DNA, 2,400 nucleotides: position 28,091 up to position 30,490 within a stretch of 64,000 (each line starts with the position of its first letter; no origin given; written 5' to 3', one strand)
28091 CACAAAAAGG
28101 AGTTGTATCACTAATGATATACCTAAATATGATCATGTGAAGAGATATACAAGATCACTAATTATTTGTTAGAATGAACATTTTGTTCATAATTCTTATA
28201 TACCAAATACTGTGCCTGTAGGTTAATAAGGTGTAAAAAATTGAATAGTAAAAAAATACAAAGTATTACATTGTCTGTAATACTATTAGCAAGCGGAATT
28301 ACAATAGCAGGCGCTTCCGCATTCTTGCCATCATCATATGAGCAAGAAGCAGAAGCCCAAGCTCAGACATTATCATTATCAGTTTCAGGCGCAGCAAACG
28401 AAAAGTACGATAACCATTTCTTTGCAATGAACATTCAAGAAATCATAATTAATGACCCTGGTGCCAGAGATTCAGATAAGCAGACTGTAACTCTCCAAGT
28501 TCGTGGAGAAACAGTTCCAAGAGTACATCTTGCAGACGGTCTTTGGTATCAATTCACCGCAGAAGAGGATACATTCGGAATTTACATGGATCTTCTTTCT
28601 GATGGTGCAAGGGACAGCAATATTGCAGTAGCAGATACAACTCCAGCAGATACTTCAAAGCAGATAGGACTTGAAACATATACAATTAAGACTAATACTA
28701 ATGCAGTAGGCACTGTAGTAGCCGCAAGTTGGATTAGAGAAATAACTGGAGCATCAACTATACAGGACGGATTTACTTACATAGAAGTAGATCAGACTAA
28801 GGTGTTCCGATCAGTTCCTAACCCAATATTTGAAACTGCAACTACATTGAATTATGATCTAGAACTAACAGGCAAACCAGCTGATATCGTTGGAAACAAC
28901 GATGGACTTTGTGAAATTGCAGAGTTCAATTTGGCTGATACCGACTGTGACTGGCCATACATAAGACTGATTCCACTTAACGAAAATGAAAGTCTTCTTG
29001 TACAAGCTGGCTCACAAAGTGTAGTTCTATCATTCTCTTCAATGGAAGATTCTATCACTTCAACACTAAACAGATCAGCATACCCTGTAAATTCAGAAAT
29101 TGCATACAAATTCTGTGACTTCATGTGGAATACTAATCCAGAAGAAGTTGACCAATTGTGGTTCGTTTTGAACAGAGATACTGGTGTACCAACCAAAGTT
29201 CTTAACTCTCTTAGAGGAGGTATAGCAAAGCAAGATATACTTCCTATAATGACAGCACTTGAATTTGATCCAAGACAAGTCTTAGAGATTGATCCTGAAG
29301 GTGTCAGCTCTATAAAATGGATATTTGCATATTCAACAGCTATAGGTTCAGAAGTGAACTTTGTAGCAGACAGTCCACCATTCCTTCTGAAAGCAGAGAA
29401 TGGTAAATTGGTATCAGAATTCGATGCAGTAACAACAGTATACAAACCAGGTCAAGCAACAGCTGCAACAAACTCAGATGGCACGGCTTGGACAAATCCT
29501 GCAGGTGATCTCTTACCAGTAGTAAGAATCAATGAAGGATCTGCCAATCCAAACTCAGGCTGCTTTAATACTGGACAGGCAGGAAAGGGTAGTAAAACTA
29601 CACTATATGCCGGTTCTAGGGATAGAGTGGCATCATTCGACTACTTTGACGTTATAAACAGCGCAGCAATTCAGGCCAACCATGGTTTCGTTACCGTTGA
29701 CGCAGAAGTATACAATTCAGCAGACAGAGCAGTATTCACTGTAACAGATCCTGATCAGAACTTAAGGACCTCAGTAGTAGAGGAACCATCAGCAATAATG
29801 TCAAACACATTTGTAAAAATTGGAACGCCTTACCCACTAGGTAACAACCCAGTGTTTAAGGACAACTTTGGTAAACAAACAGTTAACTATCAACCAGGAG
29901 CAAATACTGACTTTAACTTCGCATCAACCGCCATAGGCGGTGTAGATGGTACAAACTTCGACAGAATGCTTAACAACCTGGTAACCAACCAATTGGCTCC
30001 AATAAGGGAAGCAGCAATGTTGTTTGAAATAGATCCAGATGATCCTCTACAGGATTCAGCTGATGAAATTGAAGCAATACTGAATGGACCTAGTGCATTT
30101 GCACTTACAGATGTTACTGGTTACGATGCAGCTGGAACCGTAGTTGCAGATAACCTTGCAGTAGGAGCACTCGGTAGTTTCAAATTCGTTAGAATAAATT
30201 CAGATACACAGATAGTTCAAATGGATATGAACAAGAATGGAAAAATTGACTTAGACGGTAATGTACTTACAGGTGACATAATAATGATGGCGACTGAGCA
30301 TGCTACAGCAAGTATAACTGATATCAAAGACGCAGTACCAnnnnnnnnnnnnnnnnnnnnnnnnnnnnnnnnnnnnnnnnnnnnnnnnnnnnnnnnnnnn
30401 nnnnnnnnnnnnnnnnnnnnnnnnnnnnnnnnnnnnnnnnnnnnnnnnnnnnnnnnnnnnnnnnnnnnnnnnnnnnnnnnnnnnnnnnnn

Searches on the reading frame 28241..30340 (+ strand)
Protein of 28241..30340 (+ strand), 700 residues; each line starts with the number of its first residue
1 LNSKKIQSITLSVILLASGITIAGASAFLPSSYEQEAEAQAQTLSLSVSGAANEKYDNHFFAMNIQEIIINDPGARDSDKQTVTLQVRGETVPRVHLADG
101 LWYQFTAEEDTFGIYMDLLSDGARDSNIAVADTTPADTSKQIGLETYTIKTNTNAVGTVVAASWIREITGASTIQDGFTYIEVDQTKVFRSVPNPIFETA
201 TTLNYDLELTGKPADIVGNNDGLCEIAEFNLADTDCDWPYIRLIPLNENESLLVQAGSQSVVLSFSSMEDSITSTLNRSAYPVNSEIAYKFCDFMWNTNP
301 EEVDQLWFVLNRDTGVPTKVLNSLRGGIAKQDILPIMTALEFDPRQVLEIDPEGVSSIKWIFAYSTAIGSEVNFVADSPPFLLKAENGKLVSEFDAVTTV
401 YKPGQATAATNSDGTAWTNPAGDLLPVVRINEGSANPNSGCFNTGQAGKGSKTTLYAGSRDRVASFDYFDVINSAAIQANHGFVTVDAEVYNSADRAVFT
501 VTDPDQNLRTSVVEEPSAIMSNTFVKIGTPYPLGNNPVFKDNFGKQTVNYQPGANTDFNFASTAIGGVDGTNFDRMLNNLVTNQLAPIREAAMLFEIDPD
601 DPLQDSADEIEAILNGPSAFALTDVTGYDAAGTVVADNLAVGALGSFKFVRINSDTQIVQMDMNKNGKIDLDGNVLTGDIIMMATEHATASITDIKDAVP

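Call 28: find_related_loci(query=A3, collection=metagenome_contigs, flank=3000)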
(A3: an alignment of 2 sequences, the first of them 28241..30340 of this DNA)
Query A3 (700 aa) in metagenome_contigs; peptide patterns used: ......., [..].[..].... (x = any residue, [..] = any of these).
148 stretches matched a pattern; 9 encode a relative of the query (tblastn E <= 1e-3); 9 distinct loci.
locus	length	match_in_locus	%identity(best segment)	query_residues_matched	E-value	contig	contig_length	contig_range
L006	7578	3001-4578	40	1-537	3e-118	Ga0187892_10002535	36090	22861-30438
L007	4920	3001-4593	41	1-537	2e-116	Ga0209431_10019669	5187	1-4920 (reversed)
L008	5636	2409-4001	41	1-537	2e-116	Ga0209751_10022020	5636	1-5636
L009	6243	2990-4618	42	3-535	8e-114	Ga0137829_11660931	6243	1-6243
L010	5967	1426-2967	41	40-535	8e-108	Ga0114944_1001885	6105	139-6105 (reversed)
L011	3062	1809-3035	39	1-402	2e-74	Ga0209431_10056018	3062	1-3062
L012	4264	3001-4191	39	1-392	4e-69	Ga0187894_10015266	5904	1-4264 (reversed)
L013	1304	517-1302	46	7-284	6e-70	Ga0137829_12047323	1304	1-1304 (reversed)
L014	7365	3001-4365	38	43-479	1e-77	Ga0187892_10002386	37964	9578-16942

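Call 36: search_protein_families(library=pfam, proteins=[L011:853-1122:+, L011:1123-1632:+, L011:420-680:+], max_evalue=1)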
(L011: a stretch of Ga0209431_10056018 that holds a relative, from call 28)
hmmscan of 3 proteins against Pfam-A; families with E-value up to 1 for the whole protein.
L011:853-1122:+ (89 aa): 9 families
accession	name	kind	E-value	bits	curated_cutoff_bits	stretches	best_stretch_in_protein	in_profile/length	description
PF12441.14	CopG_antitoxin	-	0.00035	21.7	28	1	3-39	42-78/79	CopG antitoxin of type II toxin-antitoxin system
PF19891.5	DUF6364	-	0.0012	19.7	27.3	1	1-51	1-50/70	Family of unknown function (DUF6364)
PF05534.18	HicB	-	0.0053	17.1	21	1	7-37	21-51/51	HicB family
PF13467.12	RHH_4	-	0.0067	16.9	25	1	5-41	12-48/67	Ribbon-helix-helix domain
PF07531.19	TAFH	-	0.017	15.5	27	1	29-51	27-49/90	NHR1 homology to TAF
PF23807.1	RHH_10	-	0.028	15.1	27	1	6-41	26-61/84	Ribbon-helix-helix protein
PF17414.8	MatP_C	-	0.13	13.1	24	1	6-50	5-49/60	MatP C-terminal ribbon-helix-helix domain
PF01402.27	RHH_1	-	0.14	12.6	20.5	0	49-68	3-22/39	Ribbon-helix-helix protein, copG family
PF24434.1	DUF7557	-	0.71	9.8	25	0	6-46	2-41/45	Family of unknown function (DUF7557)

L011:1123-1632:+ (169 aa): 1 family
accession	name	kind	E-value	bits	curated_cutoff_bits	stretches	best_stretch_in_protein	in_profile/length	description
PF01850.27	PIN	-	4.2e-06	27.8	23.6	1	3-148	2-115/120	PIN domain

L011:420-680:+ (86 aa): 0 families

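Call 47: find_homologous_proteins(query=L011:853-1119:+, max_evalue=0.001)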
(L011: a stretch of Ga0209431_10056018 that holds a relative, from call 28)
Query L011:853-1119:+ (89 aa): 26 proteins with E <= 0.001 among 29 candidates.
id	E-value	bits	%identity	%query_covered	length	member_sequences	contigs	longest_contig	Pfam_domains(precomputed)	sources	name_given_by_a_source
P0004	1.6e-46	173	100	100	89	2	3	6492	-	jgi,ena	-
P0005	2.7e-42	160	92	100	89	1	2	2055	-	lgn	-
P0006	5.0e-42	159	89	100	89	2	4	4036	-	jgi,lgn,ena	-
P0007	1.5e-40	154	88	99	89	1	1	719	PF12441.15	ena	-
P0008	3.0e-39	150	85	99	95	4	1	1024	-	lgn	-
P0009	7.0e-39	149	84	100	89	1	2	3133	-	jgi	jgi:predicted DNA-binding ribbon-helix-helix protein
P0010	1.2e-38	148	82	100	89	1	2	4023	-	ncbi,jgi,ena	-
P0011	6.2e-38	146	81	100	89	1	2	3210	-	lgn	-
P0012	1.9e-37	144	82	100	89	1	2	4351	-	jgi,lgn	jgi:predicted DNA-binding ribbon-helix-helix protein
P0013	1.5e-36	141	79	100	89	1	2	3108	-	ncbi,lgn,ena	-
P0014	8.5e-35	136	80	94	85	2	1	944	-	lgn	-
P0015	1.8e-34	135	78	100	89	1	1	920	PF12441.15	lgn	-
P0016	1.9e-34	135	79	100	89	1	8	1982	-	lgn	-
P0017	5.2e-34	133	80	94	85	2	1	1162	-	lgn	-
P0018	4.1e-30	121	70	100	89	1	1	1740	-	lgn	-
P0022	9.9e-24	101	62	97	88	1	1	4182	-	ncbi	-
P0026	4.6e-17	80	50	99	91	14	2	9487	-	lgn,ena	-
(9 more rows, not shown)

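Call 49: search_protein_families(library=pfam, alignment_id=A5, max_evalue=0.01)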
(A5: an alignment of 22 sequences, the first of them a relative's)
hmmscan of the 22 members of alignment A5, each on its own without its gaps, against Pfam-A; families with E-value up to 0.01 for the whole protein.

A. member 1, P0004 (89 aa): 4 families
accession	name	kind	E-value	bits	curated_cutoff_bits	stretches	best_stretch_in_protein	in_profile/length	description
PF12441.14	CopG_antitoxin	-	0.00035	21.7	28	0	3-39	42-78/79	CopG antitoxin of type II toxin-antitoxin system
PF19891.5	DUF6364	-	0.0012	19.7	27.3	1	1-51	1-50/70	Family of unknown function (DUF6364)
PF05534.18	HicB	-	0.0053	17.1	21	0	7-37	21-51/51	HicB family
PF13467.12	RHH_4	-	0.0067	16.9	25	0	5-41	12-48/67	Ribbon-helix-helix domain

B. families by the number of members that match (of 22 scanned): 9 families
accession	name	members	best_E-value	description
PF19891.5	DUF6364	19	0.00013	Family of unknown function (DUF6364)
PF13467.12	RHH_4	14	0.0007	Ribbon-helix-helix domain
PF12441.14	CopG_antitoxin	12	9.2e-07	CopG antitoxin of type II toxin-antitoxin system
PF05534.18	HicB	5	8.3e-05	HicB family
PF23807.1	RHH_10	2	0.00026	Ribbon-helix-helix protein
PF20605.4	Antitox_RHH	2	0.001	Antitoxin-like ribbon-helix-helix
PF07531.19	TAFH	1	0.0006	NHR1 homology to TAF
PF01402.27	RHH_1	1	0.001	Ribbon-helix-helix protein, copG family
PF14893.12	PNMA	1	0.0079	PNMA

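Call 50: search_solved_structures(query=A5, max_evalue=1)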
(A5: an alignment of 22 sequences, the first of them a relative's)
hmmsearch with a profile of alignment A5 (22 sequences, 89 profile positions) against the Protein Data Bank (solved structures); distinct sequences matched with E-value up to 1: 5.
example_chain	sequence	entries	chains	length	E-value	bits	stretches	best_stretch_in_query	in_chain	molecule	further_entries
4wsl_A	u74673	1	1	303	0.00053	23.6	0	54-86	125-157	Pentatricopeptide repeat protein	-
9kkd_A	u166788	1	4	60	0.21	15.2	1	12-47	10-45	Ribbon-helix-helix protein, CopG family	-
6w04_A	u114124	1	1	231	0.37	14.5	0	29-63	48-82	HAD hydrolase, family IA, variant 3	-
4p9f_A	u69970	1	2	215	0.44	14.2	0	35-77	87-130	HTH-type transcriptional regulator mcbR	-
3vea_B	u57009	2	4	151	0.56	13.9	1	7-61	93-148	Macrodomain Ter protein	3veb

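Call 51: find_encoding_contigs(protein=P0022, flank=3000, max_places=3)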
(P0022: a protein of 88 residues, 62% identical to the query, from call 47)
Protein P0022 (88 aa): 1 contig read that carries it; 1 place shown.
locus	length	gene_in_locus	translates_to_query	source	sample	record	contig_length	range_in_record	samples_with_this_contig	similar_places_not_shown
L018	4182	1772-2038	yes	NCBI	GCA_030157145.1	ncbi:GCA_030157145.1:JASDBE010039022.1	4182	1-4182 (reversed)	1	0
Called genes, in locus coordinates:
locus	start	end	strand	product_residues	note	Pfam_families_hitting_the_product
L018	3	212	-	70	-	?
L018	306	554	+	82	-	-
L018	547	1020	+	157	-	PF10502:Peptidase_S26 (weak)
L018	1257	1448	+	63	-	PF04014:MazE_antitoxin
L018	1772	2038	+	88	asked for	-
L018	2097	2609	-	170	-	PF11848:DUF3368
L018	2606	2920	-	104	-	PF03683:UPF0175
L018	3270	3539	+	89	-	-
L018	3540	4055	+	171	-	PF01850:PIN (faint)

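Call 52: find_encoding_contigs(protein=P0026, flank=3000, max_places=3)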
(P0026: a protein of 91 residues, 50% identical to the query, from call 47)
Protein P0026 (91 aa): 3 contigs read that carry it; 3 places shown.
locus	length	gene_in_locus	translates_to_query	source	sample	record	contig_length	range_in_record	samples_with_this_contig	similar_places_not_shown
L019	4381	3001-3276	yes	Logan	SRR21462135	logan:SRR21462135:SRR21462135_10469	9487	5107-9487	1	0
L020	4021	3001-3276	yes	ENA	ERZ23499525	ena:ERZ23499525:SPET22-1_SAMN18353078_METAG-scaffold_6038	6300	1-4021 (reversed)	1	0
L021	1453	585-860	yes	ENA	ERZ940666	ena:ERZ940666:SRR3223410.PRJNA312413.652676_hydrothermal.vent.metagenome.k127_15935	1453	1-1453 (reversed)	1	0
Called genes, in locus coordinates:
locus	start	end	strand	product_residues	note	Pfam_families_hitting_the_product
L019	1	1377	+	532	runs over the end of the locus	PF01943:Polysacc_synt, PF01554:MatE, PF13440:Polysacc_synt_3, PF03023:MurJ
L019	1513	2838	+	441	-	PF03446:NAD_binding_2 (faint), PF03721:UDPG_MGDP_dh_N, PF00984:UDPG_MGDP_dh, PF03720:UDPG_MGDP_dh_C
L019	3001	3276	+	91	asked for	-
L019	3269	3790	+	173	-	PF01850:PIN (weak)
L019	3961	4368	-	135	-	PF01850:PIN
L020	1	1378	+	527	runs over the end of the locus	PF01943:Polysacc_synt, PF01554:MatE (weak), PF13440:Polysacc_synt_3, PF03023:MurJ (weak)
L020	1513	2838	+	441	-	PF03446:NAD_binding_2 (faint), PF03721:UDPG_MGDP_dh_N, PF00984:UDPG_MGDP_dh, PF03720:UDPG_MGDP_dh_C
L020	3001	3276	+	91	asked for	-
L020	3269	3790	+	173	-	PF01850:PIN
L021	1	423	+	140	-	?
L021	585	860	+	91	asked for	-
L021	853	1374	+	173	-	PF01850:PIN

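Call 53: find_encoding_contigs(protein=P0010, flank=3000, max_places=3)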
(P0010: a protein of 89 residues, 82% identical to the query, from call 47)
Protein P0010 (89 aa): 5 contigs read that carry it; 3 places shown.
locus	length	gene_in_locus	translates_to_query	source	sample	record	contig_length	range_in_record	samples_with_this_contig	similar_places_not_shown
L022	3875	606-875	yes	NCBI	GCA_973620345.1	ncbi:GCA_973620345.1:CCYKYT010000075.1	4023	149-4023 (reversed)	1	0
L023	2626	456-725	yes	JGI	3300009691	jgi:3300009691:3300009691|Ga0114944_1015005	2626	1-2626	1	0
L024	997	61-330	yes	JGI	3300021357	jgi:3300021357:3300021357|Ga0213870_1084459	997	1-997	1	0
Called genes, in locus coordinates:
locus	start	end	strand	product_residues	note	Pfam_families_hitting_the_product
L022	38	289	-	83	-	PF26688:RHH_12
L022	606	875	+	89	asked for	-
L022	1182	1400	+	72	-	-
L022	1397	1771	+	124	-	PF01850:PIN (weak)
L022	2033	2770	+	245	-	PF17144:Ribosomal_L5e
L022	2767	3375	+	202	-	PF00333:Ribosomal_S5, PF03719:Ribosomal_S5_C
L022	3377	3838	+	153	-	PF00327:Ribosomal_L30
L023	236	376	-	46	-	-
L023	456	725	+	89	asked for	-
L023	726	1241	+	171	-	PF01850:PIN (weak)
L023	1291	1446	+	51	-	-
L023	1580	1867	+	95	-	PF04014:MazE_antitoxin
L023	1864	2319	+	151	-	PF01850:PIN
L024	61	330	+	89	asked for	-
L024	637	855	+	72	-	-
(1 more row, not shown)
